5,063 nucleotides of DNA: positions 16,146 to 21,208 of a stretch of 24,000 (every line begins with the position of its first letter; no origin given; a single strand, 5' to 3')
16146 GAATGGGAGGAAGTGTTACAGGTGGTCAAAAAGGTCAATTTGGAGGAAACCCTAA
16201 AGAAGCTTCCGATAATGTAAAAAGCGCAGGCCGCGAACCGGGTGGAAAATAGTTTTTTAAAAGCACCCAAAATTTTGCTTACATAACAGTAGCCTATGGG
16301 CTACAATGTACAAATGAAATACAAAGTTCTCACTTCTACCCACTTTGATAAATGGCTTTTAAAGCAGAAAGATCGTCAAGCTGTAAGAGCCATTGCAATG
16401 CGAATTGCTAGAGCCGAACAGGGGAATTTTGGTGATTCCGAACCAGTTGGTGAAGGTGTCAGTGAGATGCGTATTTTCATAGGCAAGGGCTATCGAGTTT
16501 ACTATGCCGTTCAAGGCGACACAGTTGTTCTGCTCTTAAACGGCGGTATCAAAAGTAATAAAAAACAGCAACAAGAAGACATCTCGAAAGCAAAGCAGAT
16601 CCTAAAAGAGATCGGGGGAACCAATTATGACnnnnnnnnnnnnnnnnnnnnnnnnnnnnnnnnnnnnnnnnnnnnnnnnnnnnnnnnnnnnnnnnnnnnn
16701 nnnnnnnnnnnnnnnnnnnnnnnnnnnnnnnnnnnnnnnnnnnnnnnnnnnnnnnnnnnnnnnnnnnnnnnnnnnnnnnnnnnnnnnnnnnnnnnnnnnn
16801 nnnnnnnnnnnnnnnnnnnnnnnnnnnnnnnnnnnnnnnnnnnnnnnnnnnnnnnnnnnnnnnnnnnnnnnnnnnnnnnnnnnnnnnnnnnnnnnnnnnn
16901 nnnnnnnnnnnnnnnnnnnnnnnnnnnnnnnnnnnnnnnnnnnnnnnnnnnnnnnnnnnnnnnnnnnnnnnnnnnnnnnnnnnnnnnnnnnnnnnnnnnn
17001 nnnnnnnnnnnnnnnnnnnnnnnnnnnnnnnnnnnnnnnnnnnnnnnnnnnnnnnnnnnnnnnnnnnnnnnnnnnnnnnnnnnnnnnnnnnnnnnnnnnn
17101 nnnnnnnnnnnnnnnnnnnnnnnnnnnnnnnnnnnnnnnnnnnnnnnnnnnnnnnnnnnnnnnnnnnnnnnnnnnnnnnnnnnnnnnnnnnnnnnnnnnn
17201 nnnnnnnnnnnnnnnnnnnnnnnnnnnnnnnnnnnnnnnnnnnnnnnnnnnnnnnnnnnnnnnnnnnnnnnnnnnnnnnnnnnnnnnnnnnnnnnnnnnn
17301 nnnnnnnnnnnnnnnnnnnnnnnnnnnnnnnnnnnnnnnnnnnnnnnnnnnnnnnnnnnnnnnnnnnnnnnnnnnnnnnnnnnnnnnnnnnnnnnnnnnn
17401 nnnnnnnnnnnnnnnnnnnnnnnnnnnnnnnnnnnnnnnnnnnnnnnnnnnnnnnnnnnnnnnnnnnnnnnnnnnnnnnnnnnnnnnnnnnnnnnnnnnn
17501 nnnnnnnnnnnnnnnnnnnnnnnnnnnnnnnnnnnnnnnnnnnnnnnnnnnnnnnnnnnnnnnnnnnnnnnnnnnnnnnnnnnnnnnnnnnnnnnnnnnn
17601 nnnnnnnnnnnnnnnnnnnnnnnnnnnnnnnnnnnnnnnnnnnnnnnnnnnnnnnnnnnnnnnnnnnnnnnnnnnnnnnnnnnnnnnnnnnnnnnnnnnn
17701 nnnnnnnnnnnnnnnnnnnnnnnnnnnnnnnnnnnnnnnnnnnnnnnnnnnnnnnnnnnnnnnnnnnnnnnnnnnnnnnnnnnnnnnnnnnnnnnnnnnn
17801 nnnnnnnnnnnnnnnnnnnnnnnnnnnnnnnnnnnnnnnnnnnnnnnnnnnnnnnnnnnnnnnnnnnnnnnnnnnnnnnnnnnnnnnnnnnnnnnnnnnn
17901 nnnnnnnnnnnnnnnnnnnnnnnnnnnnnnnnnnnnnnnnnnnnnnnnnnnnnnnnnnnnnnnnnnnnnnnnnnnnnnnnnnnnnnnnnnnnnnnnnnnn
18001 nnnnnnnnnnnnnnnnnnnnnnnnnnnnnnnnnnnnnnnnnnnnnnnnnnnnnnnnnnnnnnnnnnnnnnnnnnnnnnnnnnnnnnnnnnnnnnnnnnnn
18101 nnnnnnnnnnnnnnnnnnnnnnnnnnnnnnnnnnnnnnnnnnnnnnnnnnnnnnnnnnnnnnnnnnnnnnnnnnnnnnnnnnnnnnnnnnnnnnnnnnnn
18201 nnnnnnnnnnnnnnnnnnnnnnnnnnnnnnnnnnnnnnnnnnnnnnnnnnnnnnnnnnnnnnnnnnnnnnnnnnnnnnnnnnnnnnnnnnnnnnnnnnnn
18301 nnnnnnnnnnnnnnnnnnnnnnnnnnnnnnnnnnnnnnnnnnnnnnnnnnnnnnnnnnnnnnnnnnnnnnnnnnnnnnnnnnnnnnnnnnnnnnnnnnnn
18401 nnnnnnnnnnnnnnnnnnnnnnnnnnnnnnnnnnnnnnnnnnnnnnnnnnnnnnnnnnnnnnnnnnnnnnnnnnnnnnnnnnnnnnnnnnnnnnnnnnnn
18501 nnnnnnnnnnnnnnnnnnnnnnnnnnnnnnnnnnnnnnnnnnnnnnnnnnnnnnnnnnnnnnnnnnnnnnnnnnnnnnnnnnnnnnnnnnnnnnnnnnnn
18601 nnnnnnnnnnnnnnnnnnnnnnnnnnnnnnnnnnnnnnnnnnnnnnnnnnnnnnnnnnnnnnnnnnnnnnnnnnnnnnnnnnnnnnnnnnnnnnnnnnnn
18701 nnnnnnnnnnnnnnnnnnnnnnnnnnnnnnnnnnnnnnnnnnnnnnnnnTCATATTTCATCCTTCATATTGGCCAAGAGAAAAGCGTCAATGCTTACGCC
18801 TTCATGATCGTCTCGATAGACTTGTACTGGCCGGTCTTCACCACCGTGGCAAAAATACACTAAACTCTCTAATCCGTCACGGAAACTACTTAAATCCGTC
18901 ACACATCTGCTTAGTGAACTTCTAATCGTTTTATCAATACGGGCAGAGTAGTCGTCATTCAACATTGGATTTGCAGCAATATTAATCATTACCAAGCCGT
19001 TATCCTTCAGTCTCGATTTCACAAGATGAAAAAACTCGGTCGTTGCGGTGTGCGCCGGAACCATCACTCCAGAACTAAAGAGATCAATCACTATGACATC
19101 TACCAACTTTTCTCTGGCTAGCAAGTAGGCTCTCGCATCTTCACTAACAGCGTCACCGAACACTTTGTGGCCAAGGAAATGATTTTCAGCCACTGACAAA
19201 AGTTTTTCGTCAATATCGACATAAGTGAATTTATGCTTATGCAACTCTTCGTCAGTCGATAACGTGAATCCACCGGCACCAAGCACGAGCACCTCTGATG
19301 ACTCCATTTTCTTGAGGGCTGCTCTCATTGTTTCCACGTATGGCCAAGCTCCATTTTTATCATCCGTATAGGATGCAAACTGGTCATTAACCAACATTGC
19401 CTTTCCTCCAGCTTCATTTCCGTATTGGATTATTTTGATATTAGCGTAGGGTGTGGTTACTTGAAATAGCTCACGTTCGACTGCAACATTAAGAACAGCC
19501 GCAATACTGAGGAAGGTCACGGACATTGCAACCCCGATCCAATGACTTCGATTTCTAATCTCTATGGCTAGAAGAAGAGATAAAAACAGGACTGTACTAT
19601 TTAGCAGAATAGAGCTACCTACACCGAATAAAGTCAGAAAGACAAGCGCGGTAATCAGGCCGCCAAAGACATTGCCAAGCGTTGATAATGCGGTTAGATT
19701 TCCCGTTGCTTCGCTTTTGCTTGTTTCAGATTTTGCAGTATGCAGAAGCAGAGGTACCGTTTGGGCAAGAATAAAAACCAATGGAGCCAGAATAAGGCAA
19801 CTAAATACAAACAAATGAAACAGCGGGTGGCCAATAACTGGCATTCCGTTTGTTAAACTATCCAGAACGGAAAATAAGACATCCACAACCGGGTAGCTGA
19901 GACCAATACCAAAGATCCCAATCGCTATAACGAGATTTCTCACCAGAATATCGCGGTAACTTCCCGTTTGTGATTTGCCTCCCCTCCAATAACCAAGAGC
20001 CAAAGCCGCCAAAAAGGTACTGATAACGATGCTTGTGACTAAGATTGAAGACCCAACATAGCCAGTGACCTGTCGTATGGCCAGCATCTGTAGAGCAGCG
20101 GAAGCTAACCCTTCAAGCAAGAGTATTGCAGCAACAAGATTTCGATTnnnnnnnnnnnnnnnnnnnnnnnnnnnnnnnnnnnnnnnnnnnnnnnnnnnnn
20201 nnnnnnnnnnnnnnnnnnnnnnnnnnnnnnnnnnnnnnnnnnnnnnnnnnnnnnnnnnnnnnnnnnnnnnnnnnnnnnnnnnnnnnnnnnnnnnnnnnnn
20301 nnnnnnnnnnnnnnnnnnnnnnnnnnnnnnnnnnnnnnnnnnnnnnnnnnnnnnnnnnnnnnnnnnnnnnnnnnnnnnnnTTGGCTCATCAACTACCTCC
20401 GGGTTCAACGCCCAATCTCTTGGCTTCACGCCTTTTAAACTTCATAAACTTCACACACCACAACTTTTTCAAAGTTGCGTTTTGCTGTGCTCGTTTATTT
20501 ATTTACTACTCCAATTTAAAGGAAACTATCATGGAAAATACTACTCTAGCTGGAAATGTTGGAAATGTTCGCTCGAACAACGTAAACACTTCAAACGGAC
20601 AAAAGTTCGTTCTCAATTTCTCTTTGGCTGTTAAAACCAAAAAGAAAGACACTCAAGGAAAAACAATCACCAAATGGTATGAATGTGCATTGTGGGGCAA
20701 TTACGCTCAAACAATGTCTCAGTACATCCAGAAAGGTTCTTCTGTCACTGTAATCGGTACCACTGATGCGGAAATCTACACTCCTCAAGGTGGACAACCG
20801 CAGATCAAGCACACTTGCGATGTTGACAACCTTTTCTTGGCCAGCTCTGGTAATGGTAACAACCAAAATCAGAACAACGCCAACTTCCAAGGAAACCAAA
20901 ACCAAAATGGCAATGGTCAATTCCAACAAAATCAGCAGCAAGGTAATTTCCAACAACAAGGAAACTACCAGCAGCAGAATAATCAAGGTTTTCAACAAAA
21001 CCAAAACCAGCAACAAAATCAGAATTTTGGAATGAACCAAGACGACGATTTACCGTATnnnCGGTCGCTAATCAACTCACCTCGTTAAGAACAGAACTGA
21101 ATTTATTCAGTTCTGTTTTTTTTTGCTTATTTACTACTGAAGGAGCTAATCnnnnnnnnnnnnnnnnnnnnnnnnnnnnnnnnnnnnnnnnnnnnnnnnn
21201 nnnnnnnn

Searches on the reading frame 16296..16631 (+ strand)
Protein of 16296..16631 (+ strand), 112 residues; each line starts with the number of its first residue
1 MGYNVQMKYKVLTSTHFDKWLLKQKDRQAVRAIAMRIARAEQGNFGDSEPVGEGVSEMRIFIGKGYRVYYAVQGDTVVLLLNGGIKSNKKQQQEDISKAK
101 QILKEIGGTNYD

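Call 34: search_protein_families(library=pfam, proteins=[window:16296-16631:+], max_evalue=0.001)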
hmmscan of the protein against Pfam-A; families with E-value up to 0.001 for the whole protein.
window:16296-16631:+ (112 aa): 1 family
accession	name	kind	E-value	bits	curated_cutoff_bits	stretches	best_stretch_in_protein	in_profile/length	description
PF05973.20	Gp49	-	2.9e-09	37.3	23.9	1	25-104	6-90/90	Phage derived protein Gp49-like (DUF891)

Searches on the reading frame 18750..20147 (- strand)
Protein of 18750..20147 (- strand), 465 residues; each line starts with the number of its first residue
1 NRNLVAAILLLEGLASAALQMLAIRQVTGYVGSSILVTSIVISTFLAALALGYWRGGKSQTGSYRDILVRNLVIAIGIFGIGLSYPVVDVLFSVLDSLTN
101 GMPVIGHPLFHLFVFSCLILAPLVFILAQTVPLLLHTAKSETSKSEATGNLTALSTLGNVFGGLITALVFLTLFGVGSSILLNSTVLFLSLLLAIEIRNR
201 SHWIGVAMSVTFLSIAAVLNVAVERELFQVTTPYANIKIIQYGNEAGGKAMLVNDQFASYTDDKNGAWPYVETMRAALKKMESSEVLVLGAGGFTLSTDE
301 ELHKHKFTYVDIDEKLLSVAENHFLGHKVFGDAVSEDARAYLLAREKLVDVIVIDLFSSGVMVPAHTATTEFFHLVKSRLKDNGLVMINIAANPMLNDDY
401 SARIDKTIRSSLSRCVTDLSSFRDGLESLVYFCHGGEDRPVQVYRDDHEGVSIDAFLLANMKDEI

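Call 34: search_protein_families(library=pfam, proteins=[window:18750-20147:-], max_evalue=0.001)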
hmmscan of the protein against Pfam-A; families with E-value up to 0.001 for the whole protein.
window:18750-20147:- (465 aa): 1 family
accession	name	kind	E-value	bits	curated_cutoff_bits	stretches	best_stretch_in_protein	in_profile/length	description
PF01564.23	Spermine_synth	-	4e-09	36.7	22.9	1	280-415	16-156/186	Spermine/spermidine synthase domain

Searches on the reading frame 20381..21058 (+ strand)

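Call 34: search_protein_families(library=pfam, proteins=[window:20381-21058:+], max_evalue=0.001)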
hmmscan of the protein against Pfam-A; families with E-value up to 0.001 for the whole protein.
window:20381-21058:+ (226 aa): 1 family
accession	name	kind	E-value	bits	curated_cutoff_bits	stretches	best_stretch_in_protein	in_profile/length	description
PF00436.31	SSB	-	2.1e-14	53.9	26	1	51-150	1-100/104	Single-strand binding protein family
